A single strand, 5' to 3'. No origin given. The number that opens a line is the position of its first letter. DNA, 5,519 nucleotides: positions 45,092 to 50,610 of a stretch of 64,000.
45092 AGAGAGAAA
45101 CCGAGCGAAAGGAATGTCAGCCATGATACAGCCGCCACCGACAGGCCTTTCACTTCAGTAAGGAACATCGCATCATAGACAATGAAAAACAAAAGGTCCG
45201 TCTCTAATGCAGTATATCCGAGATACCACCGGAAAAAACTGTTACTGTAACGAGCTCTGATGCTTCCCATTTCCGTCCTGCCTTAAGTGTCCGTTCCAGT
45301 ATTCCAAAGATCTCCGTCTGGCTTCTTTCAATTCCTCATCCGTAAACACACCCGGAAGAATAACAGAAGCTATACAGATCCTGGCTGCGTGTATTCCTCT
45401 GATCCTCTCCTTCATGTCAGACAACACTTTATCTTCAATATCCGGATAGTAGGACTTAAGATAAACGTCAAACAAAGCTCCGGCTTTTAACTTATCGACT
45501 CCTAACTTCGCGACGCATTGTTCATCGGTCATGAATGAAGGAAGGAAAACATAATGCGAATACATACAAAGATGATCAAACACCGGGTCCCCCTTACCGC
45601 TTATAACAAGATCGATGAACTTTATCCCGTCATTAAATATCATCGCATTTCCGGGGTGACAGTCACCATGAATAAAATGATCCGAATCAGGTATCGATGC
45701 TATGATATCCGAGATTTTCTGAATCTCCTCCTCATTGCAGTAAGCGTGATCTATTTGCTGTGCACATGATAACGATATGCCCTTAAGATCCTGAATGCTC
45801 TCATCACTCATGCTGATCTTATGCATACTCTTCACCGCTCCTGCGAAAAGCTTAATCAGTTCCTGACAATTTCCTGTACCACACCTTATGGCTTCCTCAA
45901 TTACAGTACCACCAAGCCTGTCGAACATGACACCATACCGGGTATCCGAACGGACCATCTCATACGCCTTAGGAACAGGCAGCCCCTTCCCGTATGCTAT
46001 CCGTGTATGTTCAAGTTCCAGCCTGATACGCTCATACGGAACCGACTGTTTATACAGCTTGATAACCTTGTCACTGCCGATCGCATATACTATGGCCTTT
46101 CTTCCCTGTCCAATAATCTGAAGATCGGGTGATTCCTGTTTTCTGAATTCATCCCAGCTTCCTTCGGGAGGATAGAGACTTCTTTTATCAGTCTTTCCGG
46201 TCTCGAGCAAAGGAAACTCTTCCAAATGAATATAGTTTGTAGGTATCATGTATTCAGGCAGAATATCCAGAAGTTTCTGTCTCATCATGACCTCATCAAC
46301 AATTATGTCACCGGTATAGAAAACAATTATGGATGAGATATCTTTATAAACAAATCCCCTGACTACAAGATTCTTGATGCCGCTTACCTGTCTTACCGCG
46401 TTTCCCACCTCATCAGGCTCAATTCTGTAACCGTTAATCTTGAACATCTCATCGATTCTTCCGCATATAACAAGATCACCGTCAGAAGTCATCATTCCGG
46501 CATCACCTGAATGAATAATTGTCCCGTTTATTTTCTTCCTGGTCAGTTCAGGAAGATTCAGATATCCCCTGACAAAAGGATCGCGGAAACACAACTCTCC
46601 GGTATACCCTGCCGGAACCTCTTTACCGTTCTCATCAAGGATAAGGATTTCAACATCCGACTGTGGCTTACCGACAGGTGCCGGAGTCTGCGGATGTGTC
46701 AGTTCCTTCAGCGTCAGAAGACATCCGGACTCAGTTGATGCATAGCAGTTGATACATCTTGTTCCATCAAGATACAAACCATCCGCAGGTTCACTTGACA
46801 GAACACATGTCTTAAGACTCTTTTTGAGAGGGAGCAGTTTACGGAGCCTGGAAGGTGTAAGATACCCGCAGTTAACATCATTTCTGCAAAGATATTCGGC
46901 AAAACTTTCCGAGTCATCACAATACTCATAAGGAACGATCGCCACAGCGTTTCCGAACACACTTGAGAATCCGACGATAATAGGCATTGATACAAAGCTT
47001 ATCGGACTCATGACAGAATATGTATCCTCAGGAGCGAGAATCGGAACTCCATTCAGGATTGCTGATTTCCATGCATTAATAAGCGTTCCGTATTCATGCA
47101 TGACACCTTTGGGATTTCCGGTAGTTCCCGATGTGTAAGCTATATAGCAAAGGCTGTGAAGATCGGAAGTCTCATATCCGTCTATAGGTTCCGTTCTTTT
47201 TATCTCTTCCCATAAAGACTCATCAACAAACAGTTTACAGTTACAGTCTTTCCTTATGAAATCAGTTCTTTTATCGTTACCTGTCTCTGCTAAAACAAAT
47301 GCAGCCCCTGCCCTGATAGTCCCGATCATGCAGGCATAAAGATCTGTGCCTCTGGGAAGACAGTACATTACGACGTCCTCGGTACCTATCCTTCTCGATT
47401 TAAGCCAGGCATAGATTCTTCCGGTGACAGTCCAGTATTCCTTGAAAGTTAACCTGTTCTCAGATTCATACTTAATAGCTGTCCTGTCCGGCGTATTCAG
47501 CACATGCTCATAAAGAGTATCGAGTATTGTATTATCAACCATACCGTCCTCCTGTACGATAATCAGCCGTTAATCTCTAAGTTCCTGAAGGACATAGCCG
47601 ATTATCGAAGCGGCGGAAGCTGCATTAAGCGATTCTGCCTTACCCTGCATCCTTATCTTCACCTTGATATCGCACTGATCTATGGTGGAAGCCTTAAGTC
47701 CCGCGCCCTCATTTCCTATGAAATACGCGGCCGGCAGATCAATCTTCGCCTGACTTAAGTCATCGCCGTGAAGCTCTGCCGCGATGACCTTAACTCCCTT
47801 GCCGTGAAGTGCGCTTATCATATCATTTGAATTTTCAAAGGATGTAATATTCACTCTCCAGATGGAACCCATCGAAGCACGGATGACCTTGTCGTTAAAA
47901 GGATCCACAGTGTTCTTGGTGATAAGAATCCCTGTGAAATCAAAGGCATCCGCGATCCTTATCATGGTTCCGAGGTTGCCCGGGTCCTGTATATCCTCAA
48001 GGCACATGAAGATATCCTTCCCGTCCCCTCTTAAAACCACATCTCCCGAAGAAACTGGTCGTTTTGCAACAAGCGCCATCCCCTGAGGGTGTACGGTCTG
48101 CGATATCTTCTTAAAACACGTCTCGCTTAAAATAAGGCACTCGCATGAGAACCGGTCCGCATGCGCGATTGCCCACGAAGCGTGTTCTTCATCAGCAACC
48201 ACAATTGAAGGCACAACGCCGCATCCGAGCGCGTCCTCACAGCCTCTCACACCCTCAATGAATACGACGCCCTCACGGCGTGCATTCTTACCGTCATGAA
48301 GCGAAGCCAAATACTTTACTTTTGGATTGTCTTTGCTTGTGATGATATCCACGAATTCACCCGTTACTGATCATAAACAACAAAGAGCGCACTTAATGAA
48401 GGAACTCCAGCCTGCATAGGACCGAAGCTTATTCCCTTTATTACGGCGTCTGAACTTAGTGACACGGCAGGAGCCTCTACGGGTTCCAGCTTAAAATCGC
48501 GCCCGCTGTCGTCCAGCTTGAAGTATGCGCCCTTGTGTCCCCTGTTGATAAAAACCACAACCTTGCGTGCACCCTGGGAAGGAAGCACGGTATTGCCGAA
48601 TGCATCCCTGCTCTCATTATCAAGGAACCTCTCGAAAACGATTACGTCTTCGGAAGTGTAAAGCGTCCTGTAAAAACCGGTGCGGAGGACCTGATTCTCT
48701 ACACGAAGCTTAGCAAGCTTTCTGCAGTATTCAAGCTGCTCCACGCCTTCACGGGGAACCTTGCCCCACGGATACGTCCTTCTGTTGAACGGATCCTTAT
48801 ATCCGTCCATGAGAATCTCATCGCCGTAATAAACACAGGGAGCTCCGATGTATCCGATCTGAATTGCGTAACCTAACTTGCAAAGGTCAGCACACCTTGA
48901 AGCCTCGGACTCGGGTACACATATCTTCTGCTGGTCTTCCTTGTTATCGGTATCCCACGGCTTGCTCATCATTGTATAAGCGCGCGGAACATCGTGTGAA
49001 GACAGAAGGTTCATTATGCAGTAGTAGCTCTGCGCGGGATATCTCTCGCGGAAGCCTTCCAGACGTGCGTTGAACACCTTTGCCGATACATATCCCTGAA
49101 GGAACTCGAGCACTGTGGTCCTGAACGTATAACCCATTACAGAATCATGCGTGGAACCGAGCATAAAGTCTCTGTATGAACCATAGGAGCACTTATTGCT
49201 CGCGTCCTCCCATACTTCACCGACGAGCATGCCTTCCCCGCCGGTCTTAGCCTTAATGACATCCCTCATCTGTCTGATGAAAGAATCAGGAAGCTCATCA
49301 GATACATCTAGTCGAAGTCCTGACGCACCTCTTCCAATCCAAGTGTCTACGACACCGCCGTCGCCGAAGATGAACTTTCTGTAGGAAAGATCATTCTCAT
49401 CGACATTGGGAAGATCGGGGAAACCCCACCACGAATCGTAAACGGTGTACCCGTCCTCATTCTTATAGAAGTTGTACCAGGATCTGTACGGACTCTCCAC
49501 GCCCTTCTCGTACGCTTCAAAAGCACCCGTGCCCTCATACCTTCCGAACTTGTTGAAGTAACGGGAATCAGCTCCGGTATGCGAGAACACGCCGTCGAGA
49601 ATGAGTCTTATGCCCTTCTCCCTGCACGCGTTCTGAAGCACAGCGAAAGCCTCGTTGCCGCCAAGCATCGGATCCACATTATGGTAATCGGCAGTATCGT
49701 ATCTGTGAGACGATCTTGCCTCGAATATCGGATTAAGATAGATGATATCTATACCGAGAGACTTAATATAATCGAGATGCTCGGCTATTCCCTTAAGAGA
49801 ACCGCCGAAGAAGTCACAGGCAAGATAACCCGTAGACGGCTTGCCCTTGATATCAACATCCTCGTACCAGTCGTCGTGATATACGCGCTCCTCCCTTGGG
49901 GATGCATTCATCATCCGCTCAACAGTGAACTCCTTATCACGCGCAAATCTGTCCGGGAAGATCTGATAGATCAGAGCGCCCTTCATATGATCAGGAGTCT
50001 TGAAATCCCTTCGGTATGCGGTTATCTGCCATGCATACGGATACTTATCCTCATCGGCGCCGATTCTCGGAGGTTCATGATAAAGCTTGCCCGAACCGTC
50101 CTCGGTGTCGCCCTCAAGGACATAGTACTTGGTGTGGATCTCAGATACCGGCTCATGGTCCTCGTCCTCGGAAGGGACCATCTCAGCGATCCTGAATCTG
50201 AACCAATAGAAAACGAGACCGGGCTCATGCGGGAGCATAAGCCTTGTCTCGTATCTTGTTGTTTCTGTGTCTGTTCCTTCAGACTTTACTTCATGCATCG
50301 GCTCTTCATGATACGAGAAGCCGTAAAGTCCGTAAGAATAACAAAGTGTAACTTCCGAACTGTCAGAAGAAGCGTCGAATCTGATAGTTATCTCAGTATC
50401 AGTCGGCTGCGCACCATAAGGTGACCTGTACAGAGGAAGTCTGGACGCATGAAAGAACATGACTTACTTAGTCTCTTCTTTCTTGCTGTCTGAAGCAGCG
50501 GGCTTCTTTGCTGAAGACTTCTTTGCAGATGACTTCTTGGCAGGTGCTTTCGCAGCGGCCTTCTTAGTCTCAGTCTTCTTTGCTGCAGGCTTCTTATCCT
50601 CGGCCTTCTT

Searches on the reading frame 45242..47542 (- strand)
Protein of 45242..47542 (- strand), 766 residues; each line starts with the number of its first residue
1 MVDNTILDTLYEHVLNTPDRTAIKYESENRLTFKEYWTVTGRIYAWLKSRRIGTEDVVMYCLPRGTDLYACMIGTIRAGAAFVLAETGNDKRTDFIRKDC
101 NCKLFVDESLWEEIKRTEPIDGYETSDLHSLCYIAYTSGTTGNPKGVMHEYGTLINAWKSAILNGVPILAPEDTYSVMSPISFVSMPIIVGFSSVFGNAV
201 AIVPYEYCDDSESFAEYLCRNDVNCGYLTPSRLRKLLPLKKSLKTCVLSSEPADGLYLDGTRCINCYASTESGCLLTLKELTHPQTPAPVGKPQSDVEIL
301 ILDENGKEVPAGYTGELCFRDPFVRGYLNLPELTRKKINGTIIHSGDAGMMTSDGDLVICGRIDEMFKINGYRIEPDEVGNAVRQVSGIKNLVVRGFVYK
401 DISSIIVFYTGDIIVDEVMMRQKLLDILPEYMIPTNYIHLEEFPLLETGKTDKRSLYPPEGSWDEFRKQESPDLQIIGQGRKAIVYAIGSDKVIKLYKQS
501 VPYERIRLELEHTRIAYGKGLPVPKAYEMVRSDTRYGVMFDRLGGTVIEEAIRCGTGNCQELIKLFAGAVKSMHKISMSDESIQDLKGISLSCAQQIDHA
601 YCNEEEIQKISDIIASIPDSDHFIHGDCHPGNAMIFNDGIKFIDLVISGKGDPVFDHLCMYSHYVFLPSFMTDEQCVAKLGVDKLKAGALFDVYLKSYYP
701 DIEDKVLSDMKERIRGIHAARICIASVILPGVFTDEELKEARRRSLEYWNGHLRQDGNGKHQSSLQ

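Call 29: search_protein_families(library=pfam, proteins=[window:45242-47542:-])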
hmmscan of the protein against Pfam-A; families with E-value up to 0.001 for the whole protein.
window:45242-47542:- (766 aa): 2 families
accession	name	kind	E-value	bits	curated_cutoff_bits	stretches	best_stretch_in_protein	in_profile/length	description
PF00501.34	AMP-binding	-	1.8e-44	152.6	29.9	1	12-327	3-383/384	AMP-binding enzyme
PF01636.29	APH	-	2.9e-14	53.9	23.2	1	475-665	3-214/239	Phosphotransferase enzyme family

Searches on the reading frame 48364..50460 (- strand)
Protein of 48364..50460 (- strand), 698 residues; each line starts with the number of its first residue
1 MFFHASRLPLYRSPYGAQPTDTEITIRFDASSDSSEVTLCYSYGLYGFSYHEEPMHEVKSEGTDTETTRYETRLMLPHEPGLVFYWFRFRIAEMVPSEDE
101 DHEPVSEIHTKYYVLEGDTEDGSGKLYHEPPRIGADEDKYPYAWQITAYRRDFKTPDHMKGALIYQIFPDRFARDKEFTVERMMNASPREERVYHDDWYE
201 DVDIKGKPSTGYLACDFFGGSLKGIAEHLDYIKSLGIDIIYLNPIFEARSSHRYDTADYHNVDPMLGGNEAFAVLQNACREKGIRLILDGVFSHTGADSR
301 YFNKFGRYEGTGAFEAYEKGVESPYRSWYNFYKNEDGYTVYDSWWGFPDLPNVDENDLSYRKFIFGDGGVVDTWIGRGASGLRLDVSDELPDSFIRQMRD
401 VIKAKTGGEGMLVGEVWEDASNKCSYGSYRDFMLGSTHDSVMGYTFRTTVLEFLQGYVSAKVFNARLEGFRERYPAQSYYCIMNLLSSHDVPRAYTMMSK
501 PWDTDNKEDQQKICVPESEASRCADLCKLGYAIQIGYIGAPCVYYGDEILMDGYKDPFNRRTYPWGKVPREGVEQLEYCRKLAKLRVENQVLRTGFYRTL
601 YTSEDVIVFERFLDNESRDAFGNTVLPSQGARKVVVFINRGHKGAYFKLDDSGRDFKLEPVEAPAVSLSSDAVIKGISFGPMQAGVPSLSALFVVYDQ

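Call 3: search_protein_families(library=pfam, proteins=[window:48364-50460:-])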
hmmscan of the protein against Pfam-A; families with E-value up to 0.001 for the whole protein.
window:48364-50460:- (698 aa): 1 family
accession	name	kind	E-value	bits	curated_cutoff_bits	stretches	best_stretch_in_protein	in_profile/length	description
PF00128.31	Alpha-amylase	-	8.3e-45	154.3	22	1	166-575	1-368/446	Alpha amylase, catalytic domain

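Call 44: search_protein_families(library=ncbifam, proteins=[window:48364-50460:-])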
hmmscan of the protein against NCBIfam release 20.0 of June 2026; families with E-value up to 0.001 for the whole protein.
window:48364-50460:- (698 aa): 29 families (the best 25 are shown)
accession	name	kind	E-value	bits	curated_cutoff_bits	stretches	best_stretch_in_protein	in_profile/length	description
NF011083.0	PRK14510.1-2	equivalog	1.7e-138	463.1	1322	1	65-642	95-620/1186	bifunctional glycogen debranching protein GlgX/4-alpha-glucanotransferase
NF008051.0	PRK10785.1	equivalog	5.5e-83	279.2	568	1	150-616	110-550/607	maltodextrin glucosidase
NF041090.1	Cyc-maltodext_AglB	equivalog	8.1e-80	268.9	540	1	159-614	5-392/470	cyclomaltodextrinase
NF041321.1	Alpha-amyl_MalA_Halo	equivalog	2.8e-21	75.6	875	1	150-406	248-446/666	alpha-amylase MalA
TIGR02403.1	trehalose_treC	equivalog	4.7e-21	75.1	799.05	1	220-333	24-139/544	alpha,alpha-phosphotrehalase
NF051899.1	BetGalacBglAAgro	equivalog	1.9e-19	69.5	900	1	220-303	25-109/537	beta-galactosidase BglA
TIGR02401.1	trehalose_TreY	equivalog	4e-18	65.1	498.65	1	225-304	18-98/838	malto-oligosyltrehalose synthase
NF008183.0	PRK10933.1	subfamily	5.6e-17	61.6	535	1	220-386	30-201/551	alpha,alpha-phosphotrehalase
TIGR02456.1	treS_nterm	equivalog_domain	6.3e-17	61.3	678.35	1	220-306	25-112/539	maltose alpha-D-glucosyltransferase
NF011085.0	PRK14511.1-2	equivalog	1.4e-12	46.6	1312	1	226-298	22-96/873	malto-oligosyltrehalose synthase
NF011088.0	PRK14511.1-6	equivalog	4.2e-12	44.9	1877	1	219-298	47-128/1009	malto-oligosyltrehalose synthase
TIGR02402.1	trehalose_TreZ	equivalog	4.6e-12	45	538.8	1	220-309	109-200/545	malto-oligosyltrehalose trehalohydrolase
NF007051.0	PRK09505.1-1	equivalog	9e-12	43.8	864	1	215-299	231-330/686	alpha-amylase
NF011086.0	PRK14511.1-3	equivalog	9.9e-12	43.8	1411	1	226-296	22-94/924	malto-oligosyltrehalose synthase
NF011084.0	PRK14511.1-1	equivalog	2.1e-10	40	1021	1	224-296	18-92/728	malto-oligosyltrehalose synthase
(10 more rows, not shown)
